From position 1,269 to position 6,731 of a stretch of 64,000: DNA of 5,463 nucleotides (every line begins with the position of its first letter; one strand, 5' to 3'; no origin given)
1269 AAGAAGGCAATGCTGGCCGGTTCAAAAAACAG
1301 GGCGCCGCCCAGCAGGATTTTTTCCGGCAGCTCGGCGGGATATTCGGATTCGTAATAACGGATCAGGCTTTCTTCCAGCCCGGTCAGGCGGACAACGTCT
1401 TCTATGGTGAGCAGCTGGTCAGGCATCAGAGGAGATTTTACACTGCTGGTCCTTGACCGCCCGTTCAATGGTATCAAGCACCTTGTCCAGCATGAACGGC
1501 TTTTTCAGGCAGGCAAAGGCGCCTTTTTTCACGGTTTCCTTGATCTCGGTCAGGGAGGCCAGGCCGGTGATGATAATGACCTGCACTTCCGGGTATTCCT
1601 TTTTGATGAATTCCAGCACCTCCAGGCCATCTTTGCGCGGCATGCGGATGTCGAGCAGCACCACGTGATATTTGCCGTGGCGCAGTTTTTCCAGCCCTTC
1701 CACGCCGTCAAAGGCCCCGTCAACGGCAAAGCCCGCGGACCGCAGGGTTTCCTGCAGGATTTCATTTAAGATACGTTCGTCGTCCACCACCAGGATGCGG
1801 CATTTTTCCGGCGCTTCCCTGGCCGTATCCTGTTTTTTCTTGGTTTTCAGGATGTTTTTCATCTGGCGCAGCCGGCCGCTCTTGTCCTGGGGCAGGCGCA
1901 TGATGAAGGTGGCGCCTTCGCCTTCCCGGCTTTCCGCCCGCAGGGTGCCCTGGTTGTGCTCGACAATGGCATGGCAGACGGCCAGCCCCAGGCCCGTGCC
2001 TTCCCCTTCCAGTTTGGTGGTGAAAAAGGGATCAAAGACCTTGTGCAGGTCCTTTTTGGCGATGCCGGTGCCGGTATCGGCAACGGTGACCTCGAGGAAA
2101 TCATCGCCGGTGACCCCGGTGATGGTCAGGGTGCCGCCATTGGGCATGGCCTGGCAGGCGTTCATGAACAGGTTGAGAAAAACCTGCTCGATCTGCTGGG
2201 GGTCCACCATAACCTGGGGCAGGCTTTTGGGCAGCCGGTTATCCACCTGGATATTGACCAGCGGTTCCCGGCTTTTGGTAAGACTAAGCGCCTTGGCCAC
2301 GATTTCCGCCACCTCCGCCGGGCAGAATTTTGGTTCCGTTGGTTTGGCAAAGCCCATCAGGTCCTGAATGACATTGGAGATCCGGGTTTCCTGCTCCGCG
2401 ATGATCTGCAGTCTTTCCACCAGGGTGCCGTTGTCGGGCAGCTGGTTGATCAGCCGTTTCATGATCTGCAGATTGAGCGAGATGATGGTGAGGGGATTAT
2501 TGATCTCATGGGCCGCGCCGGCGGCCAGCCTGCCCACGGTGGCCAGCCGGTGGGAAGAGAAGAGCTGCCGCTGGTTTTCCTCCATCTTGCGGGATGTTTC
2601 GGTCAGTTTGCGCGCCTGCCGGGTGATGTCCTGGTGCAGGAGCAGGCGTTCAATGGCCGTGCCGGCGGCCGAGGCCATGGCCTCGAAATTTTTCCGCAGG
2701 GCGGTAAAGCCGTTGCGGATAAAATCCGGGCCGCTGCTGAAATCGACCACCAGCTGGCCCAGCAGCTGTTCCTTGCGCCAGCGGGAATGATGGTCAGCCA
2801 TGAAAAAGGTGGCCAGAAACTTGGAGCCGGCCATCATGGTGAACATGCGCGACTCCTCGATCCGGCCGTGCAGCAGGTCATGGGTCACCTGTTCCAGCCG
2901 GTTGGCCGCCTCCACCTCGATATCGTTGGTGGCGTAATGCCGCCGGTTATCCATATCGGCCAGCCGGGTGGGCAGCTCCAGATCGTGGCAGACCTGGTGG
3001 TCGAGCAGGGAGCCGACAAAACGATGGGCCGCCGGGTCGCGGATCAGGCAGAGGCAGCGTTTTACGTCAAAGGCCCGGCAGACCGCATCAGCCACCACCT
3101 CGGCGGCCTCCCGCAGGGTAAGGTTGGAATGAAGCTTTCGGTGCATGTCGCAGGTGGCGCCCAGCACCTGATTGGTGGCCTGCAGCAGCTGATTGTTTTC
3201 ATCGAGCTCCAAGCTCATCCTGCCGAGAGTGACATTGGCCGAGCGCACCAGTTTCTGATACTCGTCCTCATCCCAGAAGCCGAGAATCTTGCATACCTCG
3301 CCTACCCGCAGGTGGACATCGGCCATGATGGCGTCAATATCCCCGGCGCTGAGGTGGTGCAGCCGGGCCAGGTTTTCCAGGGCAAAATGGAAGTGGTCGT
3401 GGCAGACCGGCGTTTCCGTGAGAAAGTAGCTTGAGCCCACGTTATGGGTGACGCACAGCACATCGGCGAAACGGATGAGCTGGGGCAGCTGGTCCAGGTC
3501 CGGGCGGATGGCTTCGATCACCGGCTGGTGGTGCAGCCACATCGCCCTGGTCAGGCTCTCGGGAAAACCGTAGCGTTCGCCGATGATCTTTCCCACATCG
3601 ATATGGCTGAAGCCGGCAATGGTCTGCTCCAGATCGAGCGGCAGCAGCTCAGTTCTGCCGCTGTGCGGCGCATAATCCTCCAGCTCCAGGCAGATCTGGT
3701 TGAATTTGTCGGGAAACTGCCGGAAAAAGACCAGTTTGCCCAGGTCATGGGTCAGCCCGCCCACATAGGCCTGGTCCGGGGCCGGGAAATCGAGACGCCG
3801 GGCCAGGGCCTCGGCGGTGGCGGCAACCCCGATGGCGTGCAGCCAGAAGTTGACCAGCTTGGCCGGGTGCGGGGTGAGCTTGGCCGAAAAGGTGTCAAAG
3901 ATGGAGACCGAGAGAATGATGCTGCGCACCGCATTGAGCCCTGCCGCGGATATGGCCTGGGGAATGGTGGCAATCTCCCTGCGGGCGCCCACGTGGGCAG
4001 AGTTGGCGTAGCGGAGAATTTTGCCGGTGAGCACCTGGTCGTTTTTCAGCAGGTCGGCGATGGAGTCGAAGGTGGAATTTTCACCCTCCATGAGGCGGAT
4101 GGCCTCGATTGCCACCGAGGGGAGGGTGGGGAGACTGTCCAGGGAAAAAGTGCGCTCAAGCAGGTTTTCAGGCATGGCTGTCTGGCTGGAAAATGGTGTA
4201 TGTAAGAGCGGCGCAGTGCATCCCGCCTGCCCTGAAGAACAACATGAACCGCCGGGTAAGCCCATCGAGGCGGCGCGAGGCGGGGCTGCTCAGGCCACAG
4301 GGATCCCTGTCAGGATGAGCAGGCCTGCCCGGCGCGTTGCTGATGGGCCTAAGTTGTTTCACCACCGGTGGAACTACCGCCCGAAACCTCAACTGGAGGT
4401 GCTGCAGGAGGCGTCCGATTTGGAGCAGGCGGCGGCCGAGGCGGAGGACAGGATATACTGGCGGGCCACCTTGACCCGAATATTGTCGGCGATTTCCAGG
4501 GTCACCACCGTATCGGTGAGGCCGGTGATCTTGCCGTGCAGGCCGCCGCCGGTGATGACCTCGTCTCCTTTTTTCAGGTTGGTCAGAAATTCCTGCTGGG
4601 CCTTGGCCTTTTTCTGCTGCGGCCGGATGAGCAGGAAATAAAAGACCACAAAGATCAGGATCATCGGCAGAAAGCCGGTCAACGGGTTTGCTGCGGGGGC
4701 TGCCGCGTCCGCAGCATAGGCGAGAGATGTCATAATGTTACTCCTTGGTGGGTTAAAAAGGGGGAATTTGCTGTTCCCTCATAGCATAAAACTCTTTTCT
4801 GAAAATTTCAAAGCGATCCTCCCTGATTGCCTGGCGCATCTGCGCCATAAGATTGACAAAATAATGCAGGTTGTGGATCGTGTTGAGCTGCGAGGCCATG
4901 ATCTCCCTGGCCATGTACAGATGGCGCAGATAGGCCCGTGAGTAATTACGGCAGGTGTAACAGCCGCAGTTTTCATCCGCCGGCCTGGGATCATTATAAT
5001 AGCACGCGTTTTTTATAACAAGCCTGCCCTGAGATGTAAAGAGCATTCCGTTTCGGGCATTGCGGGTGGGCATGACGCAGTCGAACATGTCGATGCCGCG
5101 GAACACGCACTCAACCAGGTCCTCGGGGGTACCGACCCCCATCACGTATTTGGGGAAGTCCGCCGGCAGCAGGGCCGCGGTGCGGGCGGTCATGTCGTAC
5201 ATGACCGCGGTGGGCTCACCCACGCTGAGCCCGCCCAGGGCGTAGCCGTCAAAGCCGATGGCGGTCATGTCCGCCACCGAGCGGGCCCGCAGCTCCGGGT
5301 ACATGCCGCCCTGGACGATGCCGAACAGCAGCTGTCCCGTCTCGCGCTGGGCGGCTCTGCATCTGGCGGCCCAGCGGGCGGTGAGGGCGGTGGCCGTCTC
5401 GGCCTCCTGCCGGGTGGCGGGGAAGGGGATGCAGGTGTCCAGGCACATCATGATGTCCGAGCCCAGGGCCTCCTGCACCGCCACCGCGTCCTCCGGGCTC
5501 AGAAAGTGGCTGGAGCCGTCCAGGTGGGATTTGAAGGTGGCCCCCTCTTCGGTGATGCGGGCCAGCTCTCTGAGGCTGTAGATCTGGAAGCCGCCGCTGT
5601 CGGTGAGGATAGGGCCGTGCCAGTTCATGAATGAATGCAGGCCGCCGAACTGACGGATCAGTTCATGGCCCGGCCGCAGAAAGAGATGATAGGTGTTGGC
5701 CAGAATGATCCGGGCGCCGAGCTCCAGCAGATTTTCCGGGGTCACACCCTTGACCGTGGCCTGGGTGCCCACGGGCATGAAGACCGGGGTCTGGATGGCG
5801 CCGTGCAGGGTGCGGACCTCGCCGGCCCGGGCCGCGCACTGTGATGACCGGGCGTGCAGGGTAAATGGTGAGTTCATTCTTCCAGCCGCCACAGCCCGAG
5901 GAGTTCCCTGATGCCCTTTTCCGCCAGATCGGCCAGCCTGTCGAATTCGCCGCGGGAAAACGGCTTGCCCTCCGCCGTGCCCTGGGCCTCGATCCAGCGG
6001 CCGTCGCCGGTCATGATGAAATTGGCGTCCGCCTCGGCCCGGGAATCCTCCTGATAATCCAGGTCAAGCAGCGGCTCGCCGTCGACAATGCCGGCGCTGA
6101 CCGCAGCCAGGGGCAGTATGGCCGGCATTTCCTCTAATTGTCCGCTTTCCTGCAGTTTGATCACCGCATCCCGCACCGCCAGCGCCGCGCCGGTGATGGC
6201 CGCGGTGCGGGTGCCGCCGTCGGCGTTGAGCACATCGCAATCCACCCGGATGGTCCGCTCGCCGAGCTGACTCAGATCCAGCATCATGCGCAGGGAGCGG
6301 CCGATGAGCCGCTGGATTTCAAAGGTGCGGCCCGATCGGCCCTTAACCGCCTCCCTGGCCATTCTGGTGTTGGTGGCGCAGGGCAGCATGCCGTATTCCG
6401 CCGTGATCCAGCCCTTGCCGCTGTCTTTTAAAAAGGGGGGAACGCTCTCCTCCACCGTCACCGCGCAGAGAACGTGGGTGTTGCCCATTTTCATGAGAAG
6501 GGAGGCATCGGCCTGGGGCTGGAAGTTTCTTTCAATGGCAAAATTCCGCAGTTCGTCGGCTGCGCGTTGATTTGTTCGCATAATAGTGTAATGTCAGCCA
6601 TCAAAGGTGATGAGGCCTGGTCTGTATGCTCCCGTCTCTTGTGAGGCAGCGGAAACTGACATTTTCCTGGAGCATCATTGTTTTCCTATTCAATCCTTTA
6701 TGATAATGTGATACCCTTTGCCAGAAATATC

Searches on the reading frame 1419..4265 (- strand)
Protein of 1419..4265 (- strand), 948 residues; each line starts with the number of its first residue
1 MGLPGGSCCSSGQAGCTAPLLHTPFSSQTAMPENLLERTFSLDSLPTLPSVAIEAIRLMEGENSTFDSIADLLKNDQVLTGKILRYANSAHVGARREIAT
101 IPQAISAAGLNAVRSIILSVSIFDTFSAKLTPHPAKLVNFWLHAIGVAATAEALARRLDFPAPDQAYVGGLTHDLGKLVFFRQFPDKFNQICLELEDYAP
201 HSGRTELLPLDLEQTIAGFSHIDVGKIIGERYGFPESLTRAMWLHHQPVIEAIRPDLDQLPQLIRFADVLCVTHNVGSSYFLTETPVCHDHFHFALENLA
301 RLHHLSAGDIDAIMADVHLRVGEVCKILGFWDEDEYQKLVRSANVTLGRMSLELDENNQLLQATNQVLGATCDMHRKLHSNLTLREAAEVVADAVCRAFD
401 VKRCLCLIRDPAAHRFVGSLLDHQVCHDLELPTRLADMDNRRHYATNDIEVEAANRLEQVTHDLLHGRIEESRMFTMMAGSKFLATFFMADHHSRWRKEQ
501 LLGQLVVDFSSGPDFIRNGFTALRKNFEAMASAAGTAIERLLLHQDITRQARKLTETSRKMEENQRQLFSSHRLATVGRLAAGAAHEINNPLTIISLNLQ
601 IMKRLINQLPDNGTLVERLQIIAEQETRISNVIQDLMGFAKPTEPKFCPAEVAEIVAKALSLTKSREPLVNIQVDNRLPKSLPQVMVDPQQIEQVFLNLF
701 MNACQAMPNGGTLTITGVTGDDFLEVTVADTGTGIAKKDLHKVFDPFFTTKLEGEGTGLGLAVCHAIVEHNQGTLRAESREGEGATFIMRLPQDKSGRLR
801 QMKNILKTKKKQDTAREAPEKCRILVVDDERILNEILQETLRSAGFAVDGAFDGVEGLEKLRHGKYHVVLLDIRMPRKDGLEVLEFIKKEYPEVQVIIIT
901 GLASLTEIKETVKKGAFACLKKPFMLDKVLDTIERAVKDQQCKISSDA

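Call 49: search_protein_families(library=pfam, proteins=[window:1419-4265:-], max_evalue=0.00001)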
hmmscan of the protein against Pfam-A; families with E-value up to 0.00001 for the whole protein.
window:1419-4265:- (948 aa): 5 families
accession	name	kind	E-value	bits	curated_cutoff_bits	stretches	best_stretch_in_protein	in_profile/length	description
PF08668.18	HDOD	-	9e-48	162.8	22.9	1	45-248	1-196/196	HDOD domain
PF02518.31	HATPase_c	-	1.1e-25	90.7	26.4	1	688-794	2-110/111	Histidine kinase-, DNA gyrase B-, and HSP90-like ATPase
PF00072.30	Response_reg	-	1.6e-25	89.8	30.2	1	824-933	1-110/111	Response regulator receiver domain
PF00512.31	HisKA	-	2.8e-12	46.9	26.9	1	578-643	3-64/66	His Kinase A (phospho-acceptor) domain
PF01966.28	HD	-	1.5e-07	32.1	22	1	143-269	4-112/116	HD domain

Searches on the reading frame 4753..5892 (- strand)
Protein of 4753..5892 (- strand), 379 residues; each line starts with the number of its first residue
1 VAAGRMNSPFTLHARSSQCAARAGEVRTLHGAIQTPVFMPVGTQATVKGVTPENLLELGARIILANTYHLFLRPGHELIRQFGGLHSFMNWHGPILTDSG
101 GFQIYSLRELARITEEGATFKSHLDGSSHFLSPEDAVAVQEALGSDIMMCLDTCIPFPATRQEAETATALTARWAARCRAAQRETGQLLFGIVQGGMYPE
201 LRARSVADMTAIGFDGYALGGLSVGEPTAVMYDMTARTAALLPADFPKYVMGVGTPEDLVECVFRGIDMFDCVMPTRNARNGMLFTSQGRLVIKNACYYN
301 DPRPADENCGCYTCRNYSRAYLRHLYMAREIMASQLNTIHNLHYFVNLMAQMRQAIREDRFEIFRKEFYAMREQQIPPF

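Call 49: search_protein_families(library=pfam, proteins=[window:4753-5892:-], max_evalue=0.00001)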
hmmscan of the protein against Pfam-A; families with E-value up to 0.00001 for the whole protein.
window:4753-5892:- (379 aa): 1 family
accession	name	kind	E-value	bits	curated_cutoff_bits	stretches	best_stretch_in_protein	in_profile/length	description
PF01702.25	TGT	-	9.7e-162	538.5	26.3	1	19-373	1-356/357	Queuine tRNA-ribosyltransferase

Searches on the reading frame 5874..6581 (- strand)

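Call 49: search_protein_families(library=pfam, proteins=[window:5874-6581:-], max_evalue=0.00001)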
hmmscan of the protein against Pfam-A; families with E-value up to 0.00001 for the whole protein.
window:5874-6581:- (235 aa): 2 families
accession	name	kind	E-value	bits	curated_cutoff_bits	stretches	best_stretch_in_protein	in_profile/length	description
PF01138.27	RNase_PH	-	8.4e-30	104.3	25.5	1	10-141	1-129/130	3' exoribonuclease family, domain 1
PF03725.20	RNase_PH_C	-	1.5e-12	47.7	20.8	1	158-223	3-67/67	3' exoribonuclease family, domain 2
